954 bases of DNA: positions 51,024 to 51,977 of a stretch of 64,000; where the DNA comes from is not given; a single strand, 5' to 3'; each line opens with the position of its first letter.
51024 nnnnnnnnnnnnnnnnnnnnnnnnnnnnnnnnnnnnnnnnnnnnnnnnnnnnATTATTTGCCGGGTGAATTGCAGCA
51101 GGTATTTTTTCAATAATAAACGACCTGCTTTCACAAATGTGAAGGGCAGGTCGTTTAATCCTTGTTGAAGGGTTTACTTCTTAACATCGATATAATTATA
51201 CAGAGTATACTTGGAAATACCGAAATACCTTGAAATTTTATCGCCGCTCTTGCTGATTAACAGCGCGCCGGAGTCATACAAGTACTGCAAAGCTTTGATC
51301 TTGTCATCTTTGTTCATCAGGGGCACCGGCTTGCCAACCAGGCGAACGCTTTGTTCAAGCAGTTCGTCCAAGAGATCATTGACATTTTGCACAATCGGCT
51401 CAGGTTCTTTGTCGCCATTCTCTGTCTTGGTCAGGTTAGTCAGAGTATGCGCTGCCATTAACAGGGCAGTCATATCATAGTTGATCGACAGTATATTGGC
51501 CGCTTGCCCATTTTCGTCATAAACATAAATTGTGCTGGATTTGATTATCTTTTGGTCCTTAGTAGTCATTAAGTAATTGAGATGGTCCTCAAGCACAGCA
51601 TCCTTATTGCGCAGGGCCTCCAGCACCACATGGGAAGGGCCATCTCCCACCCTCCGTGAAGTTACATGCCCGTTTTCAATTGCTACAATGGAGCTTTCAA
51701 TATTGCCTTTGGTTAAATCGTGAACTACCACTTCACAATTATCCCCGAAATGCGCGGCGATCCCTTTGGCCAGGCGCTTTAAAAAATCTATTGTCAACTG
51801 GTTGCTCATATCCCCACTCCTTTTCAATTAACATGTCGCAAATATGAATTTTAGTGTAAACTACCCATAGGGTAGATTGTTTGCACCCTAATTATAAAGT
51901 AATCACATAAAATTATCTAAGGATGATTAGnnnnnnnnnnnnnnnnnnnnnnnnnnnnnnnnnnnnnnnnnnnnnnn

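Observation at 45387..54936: ygeX-ygeY-ygeW + carbamate kinase + CN-hydrolase + two hydantoinases + YheO-type regulator, with candidate operators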

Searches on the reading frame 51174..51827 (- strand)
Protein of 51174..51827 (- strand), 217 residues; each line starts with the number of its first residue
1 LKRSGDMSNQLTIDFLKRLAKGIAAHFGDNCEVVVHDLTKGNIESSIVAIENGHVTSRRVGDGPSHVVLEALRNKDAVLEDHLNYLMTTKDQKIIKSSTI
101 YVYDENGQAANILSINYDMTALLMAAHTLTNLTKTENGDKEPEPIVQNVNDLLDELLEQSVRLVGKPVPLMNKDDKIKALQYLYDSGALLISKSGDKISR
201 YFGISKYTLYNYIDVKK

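Call 3: search_protein_families(library=ncbifam, proteins=[window:51174-51827:-])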
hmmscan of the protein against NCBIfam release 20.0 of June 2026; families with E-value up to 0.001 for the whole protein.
window:51174-51827:- (217 aa): 0 families

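Call 4: search_protein_families(library=pfam, proteins=[window:51174-51827:-])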
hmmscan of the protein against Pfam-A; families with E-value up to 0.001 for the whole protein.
window:51174-51827:- (217 aa): 2 families
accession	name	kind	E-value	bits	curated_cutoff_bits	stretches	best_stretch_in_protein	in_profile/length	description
PF08348.17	PAS_6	-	1.5e-35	122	27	1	14-126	2-113/115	YheO-like PAS domain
PF13309.12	HTH_22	-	1.6e-17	63.7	29.6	1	152-214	1-63/63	HTH domain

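Call 24: find_encoding_contigs(protein=window:51174-51827:-, flank=10000, max_places=6)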
Protein window:51174-51827:- (217 aa): no gene with exactly this product is on record in the collection.

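Call 27: find_encoding_contigs(protein=window:51174-51809:-, flank=10000, max_places=6)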
Protein window:51174-51809:- (211 aa): 22 contigs read that carry it; 6 places shown.
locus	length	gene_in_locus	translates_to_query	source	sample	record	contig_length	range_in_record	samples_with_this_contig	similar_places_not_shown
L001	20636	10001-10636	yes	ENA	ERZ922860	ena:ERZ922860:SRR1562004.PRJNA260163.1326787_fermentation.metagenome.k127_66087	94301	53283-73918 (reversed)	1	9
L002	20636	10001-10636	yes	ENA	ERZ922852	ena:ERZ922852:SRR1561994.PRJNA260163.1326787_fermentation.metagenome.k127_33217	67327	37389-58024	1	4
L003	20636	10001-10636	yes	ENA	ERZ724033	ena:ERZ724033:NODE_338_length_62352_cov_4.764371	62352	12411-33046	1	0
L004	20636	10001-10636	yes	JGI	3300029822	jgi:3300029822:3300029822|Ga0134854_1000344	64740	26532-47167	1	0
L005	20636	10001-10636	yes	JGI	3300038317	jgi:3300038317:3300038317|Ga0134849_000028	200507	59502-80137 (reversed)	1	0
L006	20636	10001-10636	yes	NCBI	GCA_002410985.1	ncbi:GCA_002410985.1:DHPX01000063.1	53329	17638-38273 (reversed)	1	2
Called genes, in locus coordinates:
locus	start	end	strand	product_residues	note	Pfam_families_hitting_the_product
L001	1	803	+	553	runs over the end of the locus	PF00920:ILVD_EDD_N, PF24877:ILV_EDD_C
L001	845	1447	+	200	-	PF09719:C_GCAxxG_C_C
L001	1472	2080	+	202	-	PF09719:C_GCAxxG_C_C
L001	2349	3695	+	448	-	PF02447:GntP_permease, PF06808:DctM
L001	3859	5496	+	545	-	PF01266:DAO (faint), PF03486:HI0933_like (faint), PF07992:Pyr_redox_2, PF13450:NAD_binding_8 (faint), PF13738:Pyr_redox_3, PF00070:Pyr_redox, PF02852:Pyr_redox_dim, PF00581:Rhodanese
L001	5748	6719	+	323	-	PF03990:DUF348 (faint), PF07501:G5, PF03330:DPBB_1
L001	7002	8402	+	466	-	PF07969:Amidohydro_3 (weak), PF01979:Amidohydro_1, PF07969:Amidohydro_3 (weak)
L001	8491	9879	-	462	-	PF07969:Amidohydro_3 (weak), PF01979:Amidohydro_1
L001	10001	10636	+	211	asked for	PF08348:PAS_6, PF13309:HTH_22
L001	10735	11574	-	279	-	PF00795:CN_hydrolase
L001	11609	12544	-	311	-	PF00696:AA_kinase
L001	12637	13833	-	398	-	PF02729:OTCace_N, PF00185:OTCace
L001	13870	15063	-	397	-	PF01546:Peptidase_M20, PF07687:M20_dimer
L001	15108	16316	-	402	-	PF00291:PALP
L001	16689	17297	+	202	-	-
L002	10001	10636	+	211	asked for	PF08348:PAS_6, PF13309:HTH_22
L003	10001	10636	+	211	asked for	PF08348:PAS_6, PF13309:HTH_22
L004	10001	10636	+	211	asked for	PF08348:PAS_6, PF13309:HTH_22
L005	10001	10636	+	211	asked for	PF08348:PAS_6, PF13309:HTH_22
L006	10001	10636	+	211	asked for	PF08348:PAS_6, PF13309:HTH_22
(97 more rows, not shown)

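Call 28: find_homologous_proteins(query=window:51174-51809:-, max_evalue=1e-10)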
Query window:51174-51809:- (211 aa): 5845 proteins with E <= 1e-10 among 6079 candidates; the best 120 are listed.
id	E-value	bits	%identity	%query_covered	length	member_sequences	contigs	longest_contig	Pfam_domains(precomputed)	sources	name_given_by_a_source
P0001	5.8e-132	455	100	100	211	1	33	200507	PF13309.13,PF08348.19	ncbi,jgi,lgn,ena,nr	ncbi:MAG: helix-turn-helix transcriptional regulator [Eubacteriales bacterium]|jgi:predicted transcr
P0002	3.5e-123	427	93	100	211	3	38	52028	PF13309.13,PF08348.19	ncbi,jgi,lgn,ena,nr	ncbi:MAG: helix-turn-helix transcriptional regulator [Eubacteriales bacterium]|jgi:predicted transcr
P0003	1.9e-92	326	71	100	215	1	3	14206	PF13309.13,PF08348.19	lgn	-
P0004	1.2e-90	320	71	100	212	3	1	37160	PF13309.13,PF08348.19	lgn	-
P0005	2.7e-89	316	70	100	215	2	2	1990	PF13309.13,PF08348.19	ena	-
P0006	4.2e-89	315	70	100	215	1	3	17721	PF13309.13,PF08348.19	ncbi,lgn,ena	-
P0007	3.4e-88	312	69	100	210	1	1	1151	PF13309.13,PF08348.19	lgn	-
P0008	2.8e-87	309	69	100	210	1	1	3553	PF13309.13,PF08348.19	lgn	-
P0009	1.9e-86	307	69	100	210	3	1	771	PF13309.13,PF08348.19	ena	-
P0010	1.9e-86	307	68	100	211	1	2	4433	PF13309.13,PF08348.19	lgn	-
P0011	2.9e-86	306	68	100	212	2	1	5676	PF13309.13,PF08348.19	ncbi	-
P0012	5.0e-86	305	70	100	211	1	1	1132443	PF13309.13,PF08348.19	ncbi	ncbi:helix-turn-helix transcriptional regulator [Oscillospiraceae bacterium PP1C4]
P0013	5.4e-85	302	67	100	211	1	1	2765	PF13309.13,PF08348.19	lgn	-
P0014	6.6e-85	302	67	98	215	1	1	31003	PF13309.13,PF08348.19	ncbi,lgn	-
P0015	1.8e-84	300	67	100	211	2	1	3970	PF13309.13,PF08348.19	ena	-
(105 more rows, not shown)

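Call 30: find_related_loci(query=A1, collection=genome_contigs, flank=10000)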
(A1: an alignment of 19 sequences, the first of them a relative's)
Query A1 (211 aa) in genome_contigs; peptide patterns used: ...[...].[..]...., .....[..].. (x = any residue, [..] = any of these).
599 stretches matched a pattern (row limit reached: there are more); 530 encode a relative of the query (tblastn E <= 1e-3); the best 80 are kept; 80 distinct loci.
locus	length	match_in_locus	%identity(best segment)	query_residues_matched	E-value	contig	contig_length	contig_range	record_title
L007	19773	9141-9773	93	1-211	6e-132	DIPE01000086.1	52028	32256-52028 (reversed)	MAG TPA_asm: Firmicutes bacterium UBA5496 UBA5496_contig_2646, whole genome shotgun sequence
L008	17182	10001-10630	70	1-210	1e-96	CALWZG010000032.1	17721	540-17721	MAG: uncultured Anaerotruncus sp. isolate E14__bin8 genome assembly, contig: E14__k127_899845, whole genome shotgun sequ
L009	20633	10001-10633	70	1-210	6e-94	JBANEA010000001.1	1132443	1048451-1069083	Oscillospiraceae bacterium PP1C4 PP1C4_000000000001, whole genome shotgun sequence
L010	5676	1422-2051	68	1-210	2e-93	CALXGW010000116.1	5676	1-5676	MAG: uncultured Anaerotruncus sp. isolate E03__bin27 genome assembly, contig: E03__k127_4766743, whole genome shotgun se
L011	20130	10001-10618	67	3-208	1e-92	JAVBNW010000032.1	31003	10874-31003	MAG: Eubacteriales bacterium isolate EPI_MAG_00092 c_000013617222, whole genome shotgun sequence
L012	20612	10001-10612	66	3-207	3e-90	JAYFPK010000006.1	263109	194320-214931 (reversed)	MAG: Candidatus Limiplasma sp. isolate CA_117 c_CA_000000046036, whole genome shotgun sequence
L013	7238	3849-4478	63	1-210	8e-89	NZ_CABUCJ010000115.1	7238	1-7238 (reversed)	MAG: uncultured Anaerotruncus sp. isolate MGYG-HGUT-03876, whole genome shotgun sequence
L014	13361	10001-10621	63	2-210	2e-88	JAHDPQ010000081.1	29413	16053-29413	MAG: Oscillospiraceae bacterium isolate SM1-B17.1 k141_67924, whole genome shotgun sequence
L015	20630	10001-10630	66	1-210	2e-88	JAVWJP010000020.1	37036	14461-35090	MAG: Hydrogenoanaerobacterium sp. isolate CGS1Y3-bin27 NODE_713_length_37036_cov_27.496498, whole genome shotgun sequenc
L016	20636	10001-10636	64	1-211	4e-88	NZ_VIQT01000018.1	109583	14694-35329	Anaerotruncus colihominis strain JM4-15 12_Assembly.final.scaffolds_scaffold12.1, whole genome shotgun sequence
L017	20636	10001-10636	64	1-211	8e-88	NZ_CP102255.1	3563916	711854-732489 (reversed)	Anaerotruncus colihominis strain DSM 17241 chromosome, complete genome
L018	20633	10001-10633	64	1-211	9e-88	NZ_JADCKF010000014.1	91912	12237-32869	Pseudoflavonifractor gallinarum strain DSM 107456 seq14, whole genome shotgun sequence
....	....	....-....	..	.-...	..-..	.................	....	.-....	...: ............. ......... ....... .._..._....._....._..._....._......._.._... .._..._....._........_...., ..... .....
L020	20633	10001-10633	62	1-211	2e-87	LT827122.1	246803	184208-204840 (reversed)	Pseudoflavonifractor sp. Marseille-P3106 genome assembly, scaffold: scaffold00016, whole genome shotgun sequence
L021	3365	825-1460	63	1-210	8e-88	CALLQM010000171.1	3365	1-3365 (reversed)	MAG TPA_asm: uncultured Clostridia bacterium isolate SRR6713635_bin.11_CONCOCT_v1.1_MAG genome assembly, contig: ERZ7949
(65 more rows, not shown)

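Call 66: search_protein_families(library=ncbifam, proteins=[L007:16870-18225:+, L007:15119-15946:+], max_evalue=0.01)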
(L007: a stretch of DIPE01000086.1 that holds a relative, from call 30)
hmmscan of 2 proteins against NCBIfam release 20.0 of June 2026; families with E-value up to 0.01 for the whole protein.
L007:16870-18225:+ (451 aa): 88 families (the best 25 are shown)
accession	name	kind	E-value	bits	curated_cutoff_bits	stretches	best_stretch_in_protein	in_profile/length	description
TIGR02956.1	TMAO_torS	equivalog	1.4e-66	225.3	676.5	1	164-445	410-681/967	TMAO reductase system sensor histidine kinase/response regulator TorS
NF038297.2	hybrid_HK_HrmK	equivalog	1.5e-59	202.2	725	1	141-444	152-455/607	hybrid histidine kinase/response regulator HrmK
NF046044.1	PnpS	equivalog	5.8e-54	183.6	400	1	217-444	162-389/390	two-component system histidine kinase PnpS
NF008318.0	PRK11107.1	equivalog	1.5e-51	175.5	890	1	215-444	283-516/920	two-component sensor histidine kinase BarA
NF008302.0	PRK11091.1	equivalog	2.5e-51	174.8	838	1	213-445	271-504/779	aerobic respiration two-component sensor histidine kinase ArcB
NF041947.1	LuxQ_Vibrio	equivalog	4e-50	170.6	1200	1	209-444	456-694/843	quorum-sensing autoinducer 2 sensor kinase/phosphatase LuxQ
TIGR02966.1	phoR_proteo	equivalog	1.5e-47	162.2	334.2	1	193-443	85-332/333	phosphate regulon sensor histidine kinase PhoR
NF011874.0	PRK15347.1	equivalog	1.2e-46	159.3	852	1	209-444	382-612/921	two component system sensor kinase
NF033092.0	HK_WalK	equivalog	1.3e-45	156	725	1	211-444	359-592/594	cell wall metabolism sensor histidine kinase WalK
NF050805.1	CellDivHKDivJCaul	equivalog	2e-45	155.1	1000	1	207-440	280-514/531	cell cycle sensor histidine kinase DivJ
NF008099.0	PRK10841.1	equivalog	1.7e-44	151.9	920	1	201-442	446-686/949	two-component system sensor histidine kinase RcsC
NF047874.1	MASE3_PAS_HK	subfamily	4.6e-44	151.2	560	1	131-444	346-623/655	MASE3 domain-containing sensor histidine kinase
NF041831.1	NO_HK_NahK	exception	7.2e-44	150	1500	1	144-442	413-707/854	hybrid sensor histidine kinase/response regulator NahK/ErcS'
NF045901.1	HisKinLetSLeg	equivalog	2.1e-38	131.9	1650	1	206-442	271-514/906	two-component system sensor histidine kinase LetS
NF041832.1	near_NosP_CTERM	subfamily_domain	8.6e-38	130.4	400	1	220-447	2-226/370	NahK/ErcS family hybrid sensor histidine kinase/response regulator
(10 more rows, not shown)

L007:15119-15946:+ (275 aa): 2 families
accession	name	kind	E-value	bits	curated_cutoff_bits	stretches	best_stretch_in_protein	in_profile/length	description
TIGR00035.1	asp_race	subfamily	0.0025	17.4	93.1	1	203-252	58-107/236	amino acid racemase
TIGR00067.1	glut_race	equivalog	0.0093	15.4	146.65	0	131-247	77-198/251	glutamate racemase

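Call 90: search_solved_structures(query=window:51174-51809:-, max_evalue=0.01)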
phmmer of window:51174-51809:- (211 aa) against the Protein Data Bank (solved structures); distinct sequences matched with E-value up to 0.01: 0.

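Call 99: predict_structure(alignment_id=A1)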
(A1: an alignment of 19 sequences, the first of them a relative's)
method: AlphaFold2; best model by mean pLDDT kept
length: 211 residues; sequences in the alignment: 19
mean_pLDDT: 79.1   pTM: 0.52
mean pLDDT of the five models: 79.1, 76.3, 76.0, 76.0, 64.5
residues with pLDDT >= 90: 49; 70-90: 120; 50-70: 24; < 50: 18
segments of 3 or more residues with pLDDT < 50: 53-56, 131-140
pLDDT, mean of each block of 10 residues (from residue 1): 82 92 89 81 75 52 71 78 78 88 88 85 69 44 75 91 92 90 76 90 79 42
secondary structure, 60 per line:
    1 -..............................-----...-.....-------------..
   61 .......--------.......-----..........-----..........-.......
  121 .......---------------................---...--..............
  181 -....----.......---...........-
elements in order: H2-24 E25-31 E41-45 H59-67 E76-82 E88-97 E103-112 H114-127 H143-158 H167-180 H182-185 H190-196 H200-210

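Call 103: fold_search(model_id=the predicted structure, library=pdb)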
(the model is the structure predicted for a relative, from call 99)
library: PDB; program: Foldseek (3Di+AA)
matches with E <= 10: 1431; with E <= 0.001: 59
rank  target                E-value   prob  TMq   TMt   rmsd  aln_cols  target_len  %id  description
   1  8a3u                  1.4e-05  1.00  0.28  0.18  24.4       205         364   16  Crystal structure of a chimeric LOV-Histidine kinase SB2F1 (symmetrical variant, trigonal form with short c-axis) (released 2023-12-20)
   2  8a7h_A                1.5e-05  1.00  0.27  0.18  23.7       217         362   14  Crystal structure of a chimeric LOV-Histidine kinase SB2F1-I66R mutant (light state; asymmetrical variant, trigonal fo (released 2024-01-10)
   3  8a7f_A                2.3e-05  1.00  0.27  0.18  23.8       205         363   17  Crystal structure of a chimeric LOV-Histidine kinase SB2F1-I66R mutant (asymmetrical variant, trigonal form with long  (released 2024-01-10)
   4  4gcz_B                3.1e-05  1.00  0.35  0.22  25.2       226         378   17  Structure of a blue-light photoreceptor (released 2013-06-19)
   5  8a6x_B                4.0e-05  0.99  0.25  0.17  24.6       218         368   13  Crystal structure of a chimeric LOV-Histidine kinase SB2F1 (asymmetrical variant, trigonal form with long c axis) (released 2024-01-10)
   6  7a6p_A                4.5e-05  1.00  0.29  0.38   9.2       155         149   14  Structural determinants underlying the adduct lifetime in a short LOV protein PpSB2-LOV (released 2021-03-10)
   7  4gcz_A                4.8e-05  1.00  0.33  0.21  26.3       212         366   15  Structure of a blue-light photoreceptor (released 2013-06-19)
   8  8a52_A                5.8e-05  0.99  0.27  0.18  23.4       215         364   14  Crystal structure of a chimeric LOV-Histidine kinase SB2F1 (asymmetrical variant, trigonal form with long c-axis) (released 2023-12-27)
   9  8a7f_B                6.2e-05  0.99  0.27  0.18  23.1       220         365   14  Crystal structure of a chimeric LOV-Histidine kinase SB2F1-I66R mutant (asymmetrical variant, trigonal form with long  (released 2024-01-10)
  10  7r5n_B                7.5e-05  1.00  0.30  0.39   9.5       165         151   13  Crystal structure of the full-length short LOV protein PF5-LOV from Pseudomonas fluorescens (dark state) (released 2023-08-23)
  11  7a6p_B                1.0e-04  1.00  0.27  0.36   7.8       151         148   14  Structural determinants underlying the adduct lifetime in a short LOV protein PpSB2-LOV (released 2021-03-10)
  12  7r5n_A                1.0e-04  1.00  0.28  0.36   8.8       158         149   14  Crystal structure of the full-length short LOV protein PF5-LOV from Pseudomonas fluorescens (dark state) (released 2023-08-23)
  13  7dwm_B                1.1e-04  0.99  0.28  0.27  14.4       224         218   11  Crystal structure of the phage VqmA-DPO complex (released 2021-05-05)
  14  9vf7_D                1.5e-04  1.00  0.31  0.44   6.1       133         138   16  Structure of Meiothermus ruber Mrub_1259 LOV domain with N- and C-terminal alpha helices (MrLOVe) (released 2025-06-25)
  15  9vf7_A                1.8e-04  1.00  0.31  0.42   6.5       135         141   16  Structure of Meiothermus ruber Mrub_1259 LOV domain with N- and C-terminal alpha helices (MrLOVe) (released 2025-06-25)
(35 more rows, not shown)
